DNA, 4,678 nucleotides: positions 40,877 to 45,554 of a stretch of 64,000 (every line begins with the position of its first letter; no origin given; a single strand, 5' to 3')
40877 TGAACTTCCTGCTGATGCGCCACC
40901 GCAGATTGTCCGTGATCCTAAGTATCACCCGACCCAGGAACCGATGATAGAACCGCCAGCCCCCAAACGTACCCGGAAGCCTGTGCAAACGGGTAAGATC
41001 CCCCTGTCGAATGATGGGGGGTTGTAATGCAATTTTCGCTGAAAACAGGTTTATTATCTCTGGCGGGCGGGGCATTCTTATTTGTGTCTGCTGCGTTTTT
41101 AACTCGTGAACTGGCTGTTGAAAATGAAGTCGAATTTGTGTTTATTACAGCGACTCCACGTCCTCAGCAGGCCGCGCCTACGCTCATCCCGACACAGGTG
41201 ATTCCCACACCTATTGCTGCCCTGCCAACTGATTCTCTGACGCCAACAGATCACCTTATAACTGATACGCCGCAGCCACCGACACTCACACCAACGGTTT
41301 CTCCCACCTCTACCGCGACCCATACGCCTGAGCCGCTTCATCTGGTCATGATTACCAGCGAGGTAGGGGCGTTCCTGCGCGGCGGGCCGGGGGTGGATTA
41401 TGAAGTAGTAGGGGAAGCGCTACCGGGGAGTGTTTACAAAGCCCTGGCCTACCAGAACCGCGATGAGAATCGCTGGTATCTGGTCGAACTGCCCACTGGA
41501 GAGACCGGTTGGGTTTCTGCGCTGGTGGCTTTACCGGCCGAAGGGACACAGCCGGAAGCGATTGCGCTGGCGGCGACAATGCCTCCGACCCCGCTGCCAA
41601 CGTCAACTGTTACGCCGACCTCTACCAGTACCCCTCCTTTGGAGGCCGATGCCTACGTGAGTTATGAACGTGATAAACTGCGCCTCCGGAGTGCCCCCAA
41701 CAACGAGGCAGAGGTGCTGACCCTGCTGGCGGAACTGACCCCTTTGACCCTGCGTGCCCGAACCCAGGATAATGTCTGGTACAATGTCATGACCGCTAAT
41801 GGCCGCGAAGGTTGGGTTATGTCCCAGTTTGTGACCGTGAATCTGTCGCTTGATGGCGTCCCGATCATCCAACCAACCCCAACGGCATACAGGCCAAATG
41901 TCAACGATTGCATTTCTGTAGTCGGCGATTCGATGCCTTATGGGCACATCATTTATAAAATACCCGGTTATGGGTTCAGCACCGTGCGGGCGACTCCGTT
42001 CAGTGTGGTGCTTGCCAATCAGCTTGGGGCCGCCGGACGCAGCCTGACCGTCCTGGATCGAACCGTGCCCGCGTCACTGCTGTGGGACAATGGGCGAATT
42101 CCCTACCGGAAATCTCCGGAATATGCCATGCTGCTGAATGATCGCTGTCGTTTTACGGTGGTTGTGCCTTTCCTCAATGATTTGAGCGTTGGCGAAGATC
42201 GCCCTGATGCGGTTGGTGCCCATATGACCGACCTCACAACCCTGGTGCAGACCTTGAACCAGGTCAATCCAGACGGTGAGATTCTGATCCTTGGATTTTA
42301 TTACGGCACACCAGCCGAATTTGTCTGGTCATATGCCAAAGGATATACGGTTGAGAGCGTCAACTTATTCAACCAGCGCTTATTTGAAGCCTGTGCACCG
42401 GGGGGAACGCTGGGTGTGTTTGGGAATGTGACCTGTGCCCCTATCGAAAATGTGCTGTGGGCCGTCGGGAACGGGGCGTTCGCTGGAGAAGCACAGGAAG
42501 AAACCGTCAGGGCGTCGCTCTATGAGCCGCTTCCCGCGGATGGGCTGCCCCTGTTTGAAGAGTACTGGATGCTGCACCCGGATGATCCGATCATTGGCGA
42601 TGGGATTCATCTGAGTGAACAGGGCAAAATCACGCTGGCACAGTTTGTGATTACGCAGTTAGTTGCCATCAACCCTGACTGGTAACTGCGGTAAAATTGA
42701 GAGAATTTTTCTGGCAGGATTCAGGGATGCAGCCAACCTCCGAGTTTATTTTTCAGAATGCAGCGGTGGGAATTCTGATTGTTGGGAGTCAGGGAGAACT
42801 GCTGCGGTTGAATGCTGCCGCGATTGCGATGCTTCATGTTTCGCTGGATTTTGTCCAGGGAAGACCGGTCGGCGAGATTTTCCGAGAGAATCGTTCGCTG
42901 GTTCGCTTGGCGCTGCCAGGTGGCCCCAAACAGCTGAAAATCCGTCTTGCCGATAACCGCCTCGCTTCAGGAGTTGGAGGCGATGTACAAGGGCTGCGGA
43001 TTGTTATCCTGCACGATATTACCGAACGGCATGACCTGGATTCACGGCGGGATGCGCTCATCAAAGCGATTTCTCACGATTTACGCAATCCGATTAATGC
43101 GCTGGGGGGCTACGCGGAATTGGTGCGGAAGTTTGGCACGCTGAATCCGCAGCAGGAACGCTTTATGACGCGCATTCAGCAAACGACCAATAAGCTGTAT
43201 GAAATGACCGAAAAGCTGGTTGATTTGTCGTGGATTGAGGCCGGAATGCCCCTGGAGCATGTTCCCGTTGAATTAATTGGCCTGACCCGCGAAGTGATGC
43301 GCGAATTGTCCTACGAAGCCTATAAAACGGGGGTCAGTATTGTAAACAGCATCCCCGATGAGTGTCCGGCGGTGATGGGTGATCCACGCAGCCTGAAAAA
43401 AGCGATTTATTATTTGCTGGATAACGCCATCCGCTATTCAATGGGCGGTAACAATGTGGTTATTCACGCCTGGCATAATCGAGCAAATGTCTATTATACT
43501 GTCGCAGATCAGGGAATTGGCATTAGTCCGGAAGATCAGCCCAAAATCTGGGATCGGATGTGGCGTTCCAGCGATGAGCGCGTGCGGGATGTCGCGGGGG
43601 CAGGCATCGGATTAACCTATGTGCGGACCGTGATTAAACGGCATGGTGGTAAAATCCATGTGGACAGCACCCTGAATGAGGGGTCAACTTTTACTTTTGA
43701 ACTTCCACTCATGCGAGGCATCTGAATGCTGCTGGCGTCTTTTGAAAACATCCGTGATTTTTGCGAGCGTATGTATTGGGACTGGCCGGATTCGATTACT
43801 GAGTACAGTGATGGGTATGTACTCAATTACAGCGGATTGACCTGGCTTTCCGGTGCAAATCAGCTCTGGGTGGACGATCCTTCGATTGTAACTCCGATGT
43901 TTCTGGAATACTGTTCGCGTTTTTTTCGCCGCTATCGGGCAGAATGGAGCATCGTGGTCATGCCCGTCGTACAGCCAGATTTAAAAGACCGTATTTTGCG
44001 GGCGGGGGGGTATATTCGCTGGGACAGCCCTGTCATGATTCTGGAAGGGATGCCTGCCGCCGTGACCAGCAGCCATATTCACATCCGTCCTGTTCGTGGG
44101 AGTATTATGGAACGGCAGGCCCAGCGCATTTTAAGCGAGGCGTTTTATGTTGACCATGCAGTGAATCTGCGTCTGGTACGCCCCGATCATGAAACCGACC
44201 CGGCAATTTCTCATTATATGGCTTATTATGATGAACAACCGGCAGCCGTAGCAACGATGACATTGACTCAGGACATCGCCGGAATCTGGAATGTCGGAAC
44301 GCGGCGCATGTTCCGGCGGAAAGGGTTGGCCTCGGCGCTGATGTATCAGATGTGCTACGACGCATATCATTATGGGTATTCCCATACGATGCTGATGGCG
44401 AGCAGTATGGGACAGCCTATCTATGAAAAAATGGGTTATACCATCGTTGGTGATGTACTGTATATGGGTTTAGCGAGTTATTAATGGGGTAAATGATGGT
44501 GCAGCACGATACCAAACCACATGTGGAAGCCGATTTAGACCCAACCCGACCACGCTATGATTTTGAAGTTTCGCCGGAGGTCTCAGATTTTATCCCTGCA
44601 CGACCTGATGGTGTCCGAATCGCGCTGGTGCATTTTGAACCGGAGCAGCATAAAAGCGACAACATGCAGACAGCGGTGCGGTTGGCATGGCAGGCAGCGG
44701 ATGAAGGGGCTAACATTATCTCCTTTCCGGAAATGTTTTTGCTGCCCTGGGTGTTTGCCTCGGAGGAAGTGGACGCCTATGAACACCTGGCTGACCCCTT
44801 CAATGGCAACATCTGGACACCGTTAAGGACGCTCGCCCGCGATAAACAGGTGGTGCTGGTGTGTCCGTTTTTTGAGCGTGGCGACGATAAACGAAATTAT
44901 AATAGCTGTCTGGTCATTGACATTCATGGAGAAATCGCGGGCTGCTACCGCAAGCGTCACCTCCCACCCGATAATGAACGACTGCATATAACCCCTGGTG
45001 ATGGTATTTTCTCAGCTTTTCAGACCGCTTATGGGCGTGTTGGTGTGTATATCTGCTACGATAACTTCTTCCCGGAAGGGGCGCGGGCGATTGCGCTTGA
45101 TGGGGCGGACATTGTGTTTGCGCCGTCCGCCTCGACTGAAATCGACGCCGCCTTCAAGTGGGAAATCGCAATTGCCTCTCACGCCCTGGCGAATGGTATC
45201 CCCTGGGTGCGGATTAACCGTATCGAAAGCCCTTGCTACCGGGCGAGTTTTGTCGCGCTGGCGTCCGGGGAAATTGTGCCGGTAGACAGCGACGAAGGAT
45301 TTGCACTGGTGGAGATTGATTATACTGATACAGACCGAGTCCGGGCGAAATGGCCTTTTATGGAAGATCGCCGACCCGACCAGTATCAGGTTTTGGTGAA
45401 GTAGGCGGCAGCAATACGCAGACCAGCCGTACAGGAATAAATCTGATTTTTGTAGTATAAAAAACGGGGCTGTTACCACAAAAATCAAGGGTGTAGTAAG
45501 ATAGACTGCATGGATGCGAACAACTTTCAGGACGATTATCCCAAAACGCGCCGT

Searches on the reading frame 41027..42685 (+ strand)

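Call 17: search_protein_families(library=pfam, proteins=[window:41027-42685:+], max_evalue=0.001)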
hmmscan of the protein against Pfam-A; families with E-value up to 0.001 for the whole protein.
window:41027-42685:+ (552 aa): 4 families
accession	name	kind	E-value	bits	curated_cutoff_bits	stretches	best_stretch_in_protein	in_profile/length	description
PF08239.17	SH3_3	-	5.9e-20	71.6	27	2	114-165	2-50/54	Bacterial SH3 domain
PF06347.19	SH3_4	-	3.5e-06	27.1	24.1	0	218-266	5-51/56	Bacterial SH3 domain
PF07653.23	SH3_2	-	0.00065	19.8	21.8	0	246-269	30-52/55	Variant SH3 domain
PF18348.7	SH3_16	-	0.00089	19.4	25.8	0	220-265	1-45/49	Bacterial dipeptidyl-peptidase Sh3 domain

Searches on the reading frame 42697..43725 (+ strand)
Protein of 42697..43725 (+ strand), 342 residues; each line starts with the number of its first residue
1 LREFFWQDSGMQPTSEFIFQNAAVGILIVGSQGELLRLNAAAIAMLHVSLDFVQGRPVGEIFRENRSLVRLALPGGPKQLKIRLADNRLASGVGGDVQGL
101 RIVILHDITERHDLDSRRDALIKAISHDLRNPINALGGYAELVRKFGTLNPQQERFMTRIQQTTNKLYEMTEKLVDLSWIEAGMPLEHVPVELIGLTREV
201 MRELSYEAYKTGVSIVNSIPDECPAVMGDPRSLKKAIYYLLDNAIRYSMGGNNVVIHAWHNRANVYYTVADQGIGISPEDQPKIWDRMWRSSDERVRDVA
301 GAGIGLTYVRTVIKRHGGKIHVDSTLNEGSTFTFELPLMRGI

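Call 52: search_protein_families(library=pfam, proteins=[window:42697-43725:+], max_evalue=0.001)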
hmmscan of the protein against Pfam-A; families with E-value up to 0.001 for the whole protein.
window:42697-43725:+ (342 aa): 3 families
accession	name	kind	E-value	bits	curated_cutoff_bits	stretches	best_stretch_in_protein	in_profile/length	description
PF02518.31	HATPase_c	-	3.3e-24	85.9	26.4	1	228-338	1-109/111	Histidine kinase-, DNA gyrase B-, and HSP90-like ATPase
PF00512.31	HisKA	-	8.3e-14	51.8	26.9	1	118-183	2-66/66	His Kinase A (phospho-acceptor) domain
PF13188.13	PAS_8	-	0.00039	20.7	21.8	1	18-65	6-50/65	PAS domain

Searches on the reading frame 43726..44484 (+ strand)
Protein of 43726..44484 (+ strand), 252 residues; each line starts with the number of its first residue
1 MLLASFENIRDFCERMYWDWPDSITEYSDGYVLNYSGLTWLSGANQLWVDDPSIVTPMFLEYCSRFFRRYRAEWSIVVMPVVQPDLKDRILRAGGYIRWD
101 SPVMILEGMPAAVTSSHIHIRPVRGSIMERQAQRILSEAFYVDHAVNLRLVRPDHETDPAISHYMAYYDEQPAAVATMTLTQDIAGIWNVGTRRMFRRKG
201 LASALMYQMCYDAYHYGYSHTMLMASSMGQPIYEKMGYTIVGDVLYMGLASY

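Call 52: search_protein_families(library=pfam, proteins=[window:43726-44484:+], max_evalue=0.001)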
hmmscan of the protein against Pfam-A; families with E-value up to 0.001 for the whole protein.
window:43726-44484:+ (252 aa): 6 families
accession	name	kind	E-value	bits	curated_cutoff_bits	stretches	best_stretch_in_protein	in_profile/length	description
PF00583.31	Acetyltransf_1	-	1.8e-08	35.1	20.7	1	136-238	8-116/116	Acetyltransferase (GNAT) family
PF13673.13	Acetyltransf_10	-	3.4e-07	30.7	23.6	1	160-243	30-112/128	Acetyltransferase (GNAT) domain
PF13508.13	Acetyltransf_7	-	6.9e-07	30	27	1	163-239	5-83/84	Acetyltransferase (GNAT) domain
PF13527.13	Acetyltransf_9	-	1.1e-06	29.1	25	1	183-240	71-126/127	Acetyltransferase (GNAT) domain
PF08445.16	FR47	-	5.7e-05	23.5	22.1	1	168-239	5-78/86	FR47-like protein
PF13480.13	Acetyltransf_6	-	0.00099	19.7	22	0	154-223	65-134/143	Acetyltransferase (GNAT) domain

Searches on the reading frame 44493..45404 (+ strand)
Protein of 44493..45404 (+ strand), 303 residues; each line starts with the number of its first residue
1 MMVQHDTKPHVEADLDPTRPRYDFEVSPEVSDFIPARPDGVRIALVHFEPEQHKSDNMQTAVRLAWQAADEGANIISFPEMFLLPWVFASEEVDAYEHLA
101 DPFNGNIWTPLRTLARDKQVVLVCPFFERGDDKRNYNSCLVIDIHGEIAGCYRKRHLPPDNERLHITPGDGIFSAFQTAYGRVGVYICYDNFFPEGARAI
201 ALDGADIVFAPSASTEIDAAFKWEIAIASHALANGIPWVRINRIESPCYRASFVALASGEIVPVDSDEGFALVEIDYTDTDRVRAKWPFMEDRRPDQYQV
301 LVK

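Call 52: search_protein_families(library=pfam, proteins=[window:44493-45404:+], max_evalue=0.001)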
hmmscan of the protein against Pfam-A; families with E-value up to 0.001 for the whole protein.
window:44493-45404:+ (303 aa): 1 family
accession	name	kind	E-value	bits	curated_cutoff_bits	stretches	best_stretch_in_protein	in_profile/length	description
PF00795.27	CN_hydrolase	-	2.5e-42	145.4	23.2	1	42-283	1-254/256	Carbon-nitrogen hydrolase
